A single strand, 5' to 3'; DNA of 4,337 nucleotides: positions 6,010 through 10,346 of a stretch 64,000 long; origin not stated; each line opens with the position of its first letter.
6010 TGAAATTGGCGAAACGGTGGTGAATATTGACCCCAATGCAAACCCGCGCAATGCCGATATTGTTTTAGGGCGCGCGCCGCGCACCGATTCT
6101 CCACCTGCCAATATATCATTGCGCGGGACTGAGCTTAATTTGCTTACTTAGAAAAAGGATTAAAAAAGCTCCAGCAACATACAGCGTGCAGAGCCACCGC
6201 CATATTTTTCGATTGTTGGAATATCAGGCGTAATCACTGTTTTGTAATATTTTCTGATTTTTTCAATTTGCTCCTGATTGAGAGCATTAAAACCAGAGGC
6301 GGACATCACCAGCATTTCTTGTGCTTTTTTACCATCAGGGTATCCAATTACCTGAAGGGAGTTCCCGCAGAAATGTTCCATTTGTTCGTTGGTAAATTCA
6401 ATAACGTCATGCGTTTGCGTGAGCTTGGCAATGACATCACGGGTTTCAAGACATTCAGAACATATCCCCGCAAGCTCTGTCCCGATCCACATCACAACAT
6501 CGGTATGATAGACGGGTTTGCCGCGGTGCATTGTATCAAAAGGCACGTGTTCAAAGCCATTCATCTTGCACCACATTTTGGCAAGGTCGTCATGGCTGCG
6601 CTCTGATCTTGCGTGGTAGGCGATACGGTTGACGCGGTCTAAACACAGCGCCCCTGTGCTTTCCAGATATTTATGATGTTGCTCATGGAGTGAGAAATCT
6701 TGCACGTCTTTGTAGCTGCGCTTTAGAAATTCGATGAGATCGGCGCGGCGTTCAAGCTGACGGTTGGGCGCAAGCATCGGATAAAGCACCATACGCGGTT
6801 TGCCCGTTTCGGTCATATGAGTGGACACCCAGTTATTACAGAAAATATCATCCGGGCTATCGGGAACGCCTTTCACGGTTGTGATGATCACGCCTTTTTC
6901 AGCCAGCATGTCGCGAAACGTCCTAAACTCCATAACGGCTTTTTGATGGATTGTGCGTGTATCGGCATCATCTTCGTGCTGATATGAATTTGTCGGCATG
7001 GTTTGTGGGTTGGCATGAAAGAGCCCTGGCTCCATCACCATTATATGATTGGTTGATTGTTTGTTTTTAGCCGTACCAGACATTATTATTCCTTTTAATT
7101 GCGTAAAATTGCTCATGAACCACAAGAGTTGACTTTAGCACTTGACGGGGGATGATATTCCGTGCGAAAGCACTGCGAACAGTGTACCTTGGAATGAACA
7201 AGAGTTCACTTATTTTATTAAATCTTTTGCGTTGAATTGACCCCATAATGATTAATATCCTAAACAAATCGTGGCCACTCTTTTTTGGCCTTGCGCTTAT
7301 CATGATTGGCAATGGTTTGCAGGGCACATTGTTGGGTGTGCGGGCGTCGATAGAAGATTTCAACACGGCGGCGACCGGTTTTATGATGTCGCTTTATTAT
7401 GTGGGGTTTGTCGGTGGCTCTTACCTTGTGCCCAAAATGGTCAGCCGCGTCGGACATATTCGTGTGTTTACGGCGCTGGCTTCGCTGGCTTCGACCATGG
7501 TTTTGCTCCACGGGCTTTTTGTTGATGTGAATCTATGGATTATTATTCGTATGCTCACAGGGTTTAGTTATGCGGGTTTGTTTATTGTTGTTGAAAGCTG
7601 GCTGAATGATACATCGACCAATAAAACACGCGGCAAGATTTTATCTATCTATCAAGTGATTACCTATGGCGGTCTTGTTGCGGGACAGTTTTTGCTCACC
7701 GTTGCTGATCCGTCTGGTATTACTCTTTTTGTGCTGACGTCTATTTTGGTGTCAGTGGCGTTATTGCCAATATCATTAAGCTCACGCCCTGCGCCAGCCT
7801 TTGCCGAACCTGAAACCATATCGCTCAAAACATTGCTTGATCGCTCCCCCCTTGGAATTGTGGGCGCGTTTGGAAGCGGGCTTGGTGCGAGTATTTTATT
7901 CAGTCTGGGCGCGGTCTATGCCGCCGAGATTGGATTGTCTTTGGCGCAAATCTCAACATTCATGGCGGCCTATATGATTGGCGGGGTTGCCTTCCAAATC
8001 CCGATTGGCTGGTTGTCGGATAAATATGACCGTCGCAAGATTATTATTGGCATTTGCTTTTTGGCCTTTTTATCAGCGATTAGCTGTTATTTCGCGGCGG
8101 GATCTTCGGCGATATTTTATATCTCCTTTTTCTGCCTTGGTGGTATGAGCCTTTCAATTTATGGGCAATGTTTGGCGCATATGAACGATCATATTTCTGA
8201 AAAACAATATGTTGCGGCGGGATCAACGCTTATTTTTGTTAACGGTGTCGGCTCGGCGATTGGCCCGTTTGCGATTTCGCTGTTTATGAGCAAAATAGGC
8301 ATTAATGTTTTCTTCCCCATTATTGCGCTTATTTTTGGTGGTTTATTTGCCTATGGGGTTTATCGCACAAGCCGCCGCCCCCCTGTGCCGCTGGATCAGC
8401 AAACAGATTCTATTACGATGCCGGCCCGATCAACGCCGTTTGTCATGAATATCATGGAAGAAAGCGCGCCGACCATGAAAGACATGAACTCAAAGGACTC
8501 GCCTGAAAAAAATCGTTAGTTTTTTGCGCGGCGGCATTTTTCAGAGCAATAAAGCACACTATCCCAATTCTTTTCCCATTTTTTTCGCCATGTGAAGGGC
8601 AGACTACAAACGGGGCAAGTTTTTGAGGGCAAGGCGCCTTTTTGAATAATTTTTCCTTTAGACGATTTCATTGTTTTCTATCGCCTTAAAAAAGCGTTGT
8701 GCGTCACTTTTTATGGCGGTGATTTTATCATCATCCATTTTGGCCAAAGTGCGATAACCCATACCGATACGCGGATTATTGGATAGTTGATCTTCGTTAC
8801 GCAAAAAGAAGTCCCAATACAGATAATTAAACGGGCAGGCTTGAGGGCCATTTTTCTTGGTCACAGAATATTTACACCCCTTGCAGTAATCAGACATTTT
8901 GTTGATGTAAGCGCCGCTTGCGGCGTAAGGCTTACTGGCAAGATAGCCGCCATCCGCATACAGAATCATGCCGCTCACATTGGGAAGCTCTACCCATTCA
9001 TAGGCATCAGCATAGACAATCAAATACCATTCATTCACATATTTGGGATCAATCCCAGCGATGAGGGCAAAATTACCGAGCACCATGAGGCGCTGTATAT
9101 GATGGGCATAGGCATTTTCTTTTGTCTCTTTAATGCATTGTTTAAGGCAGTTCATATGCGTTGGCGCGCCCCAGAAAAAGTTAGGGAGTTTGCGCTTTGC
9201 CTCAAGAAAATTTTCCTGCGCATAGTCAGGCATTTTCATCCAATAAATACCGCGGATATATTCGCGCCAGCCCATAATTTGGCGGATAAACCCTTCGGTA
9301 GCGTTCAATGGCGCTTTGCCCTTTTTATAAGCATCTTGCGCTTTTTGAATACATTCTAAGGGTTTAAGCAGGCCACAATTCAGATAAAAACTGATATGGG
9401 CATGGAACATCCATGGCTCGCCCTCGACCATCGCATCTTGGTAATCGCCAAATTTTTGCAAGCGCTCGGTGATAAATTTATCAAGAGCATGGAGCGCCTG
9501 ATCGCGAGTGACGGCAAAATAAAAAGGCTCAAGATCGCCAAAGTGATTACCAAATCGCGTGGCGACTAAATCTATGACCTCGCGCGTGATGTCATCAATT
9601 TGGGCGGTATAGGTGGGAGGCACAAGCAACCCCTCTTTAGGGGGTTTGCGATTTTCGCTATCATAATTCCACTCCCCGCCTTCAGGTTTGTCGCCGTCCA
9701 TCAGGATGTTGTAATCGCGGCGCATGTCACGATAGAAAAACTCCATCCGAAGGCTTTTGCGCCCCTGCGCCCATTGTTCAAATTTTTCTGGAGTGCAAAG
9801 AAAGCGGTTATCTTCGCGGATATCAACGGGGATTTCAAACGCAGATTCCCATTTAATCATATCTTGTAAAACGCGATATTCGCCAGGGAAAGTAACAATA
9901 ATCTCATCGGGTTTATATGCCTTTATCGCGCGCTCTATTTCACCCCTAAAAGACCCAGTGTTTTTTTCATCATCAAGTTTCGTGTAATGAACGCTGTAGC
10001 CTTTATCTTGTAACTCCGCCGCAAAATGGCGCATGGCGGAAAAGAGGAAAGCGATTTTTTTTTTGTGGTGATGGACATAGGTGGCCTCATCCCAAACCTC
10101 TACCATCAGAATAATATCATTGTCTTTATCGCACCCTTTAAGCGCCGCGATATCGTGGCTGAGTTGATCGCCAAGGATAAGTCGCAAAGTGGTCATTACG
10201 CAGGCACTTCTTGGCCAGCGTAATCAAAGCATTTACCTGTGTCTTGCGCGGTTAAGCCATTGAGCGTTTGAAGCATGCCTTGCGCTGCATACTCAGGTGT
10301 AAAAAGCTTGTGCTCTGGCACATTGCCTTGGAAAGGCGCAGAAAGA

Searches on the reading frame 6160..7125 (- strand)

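Call 56: search_protein_families(library=pfam, proteins=[window:6160-7125:-], max_evalue=0.00001)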
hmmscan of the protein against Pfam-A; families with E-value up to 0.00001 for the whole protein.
window:6160-7125:- (321 aa): 1 family
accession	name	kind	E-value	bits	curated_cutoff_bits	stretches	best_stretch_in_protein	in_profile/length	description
PF19420.4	DDAH_eukar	-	1.4e-74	251.4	23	1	36-321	1-291/291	N,N dimethylarginine dimethylhydrolase, eukaryotic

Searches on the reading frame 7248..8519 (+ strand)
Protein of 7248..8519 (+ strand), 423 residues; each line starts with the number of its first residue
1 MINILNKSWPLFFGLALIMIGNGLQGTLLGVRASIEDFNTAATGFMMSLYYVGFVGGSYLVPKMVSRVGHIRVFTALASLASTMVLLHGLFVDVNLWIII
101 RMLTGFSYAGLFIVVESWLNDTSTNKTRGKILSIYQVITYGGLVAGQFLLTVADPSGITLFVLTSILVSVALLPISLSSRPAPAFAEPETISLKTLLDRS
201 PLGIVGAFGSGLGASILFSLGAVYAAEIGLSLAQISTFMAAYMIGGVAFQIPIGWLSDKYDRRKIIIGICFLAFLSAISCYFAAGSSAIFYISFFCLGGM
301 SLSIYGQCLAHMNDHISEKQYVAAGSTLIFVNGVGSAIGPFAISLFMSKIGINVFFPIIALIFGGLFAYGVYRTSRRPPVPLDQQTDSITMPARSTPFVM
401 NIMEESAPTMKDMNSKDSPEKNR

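Call 56: search_protein_families(library=pfam, proteins=[window:7248-8519:+], max_evalue=0.00001)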
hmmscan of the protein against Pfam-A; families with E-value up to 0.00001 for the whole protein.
window:7248-8519:+ (423 aa): 3 families
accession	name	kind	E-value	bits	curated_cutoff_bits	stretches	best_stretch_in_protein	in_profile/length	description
PF07690.21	MFS_1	-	1.9e-32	113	33.4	2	205-381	3-181/347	Major Facilitator Superfamily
PF00083.30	Sugar_tr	-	9.2e-09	35.1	22.3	1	39-152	44-161/452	Sugar (and other) transporter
PF05977.19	MFS_3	-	9.5e-07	28.1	27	0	39-168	252-382/524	Transmembrane secretion effector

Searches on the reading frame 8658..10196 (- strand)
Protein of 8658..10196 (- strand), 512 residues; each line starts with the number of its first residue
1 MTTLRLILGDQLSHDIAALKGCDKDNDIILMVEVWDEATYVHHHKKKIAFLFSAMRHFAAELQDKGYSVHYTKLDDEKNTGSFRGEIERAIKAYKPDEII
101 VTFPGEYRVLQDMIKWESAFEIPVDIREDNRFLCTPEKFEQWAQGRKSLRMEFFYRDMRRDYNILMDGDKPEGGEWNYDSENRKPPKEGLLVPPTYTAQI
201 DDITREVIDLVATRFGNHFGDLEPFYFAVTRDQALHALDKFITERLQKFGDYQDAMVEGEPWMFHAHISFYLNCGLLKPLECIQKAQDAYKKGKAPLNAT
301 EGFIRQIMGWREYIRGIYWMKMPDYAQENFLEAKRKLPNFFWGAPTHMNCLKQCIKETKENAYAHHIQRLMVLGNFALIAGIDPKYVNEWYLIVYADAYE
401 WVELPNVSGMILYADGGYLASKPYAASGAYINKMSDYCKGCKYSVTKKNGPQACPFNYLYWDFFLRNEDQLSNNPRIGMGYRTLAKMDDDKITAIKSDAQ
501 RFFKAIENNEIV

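Call 56: search_protein_families(library=pfam, proteins=[window:8658-10196:-], max_evalue=0.00001)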
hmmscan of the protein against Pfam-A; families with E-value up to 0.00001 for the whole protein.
window:8658-10196:- (512 aa): 1 family
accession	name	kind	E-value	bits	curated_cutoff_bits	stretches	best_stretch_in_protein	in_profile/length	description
PF04244.19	DPRP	-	1.6e-87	293.4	22.1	1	5-227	1-224/224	Deoxyribodipyrimidine photo-lyase-related protein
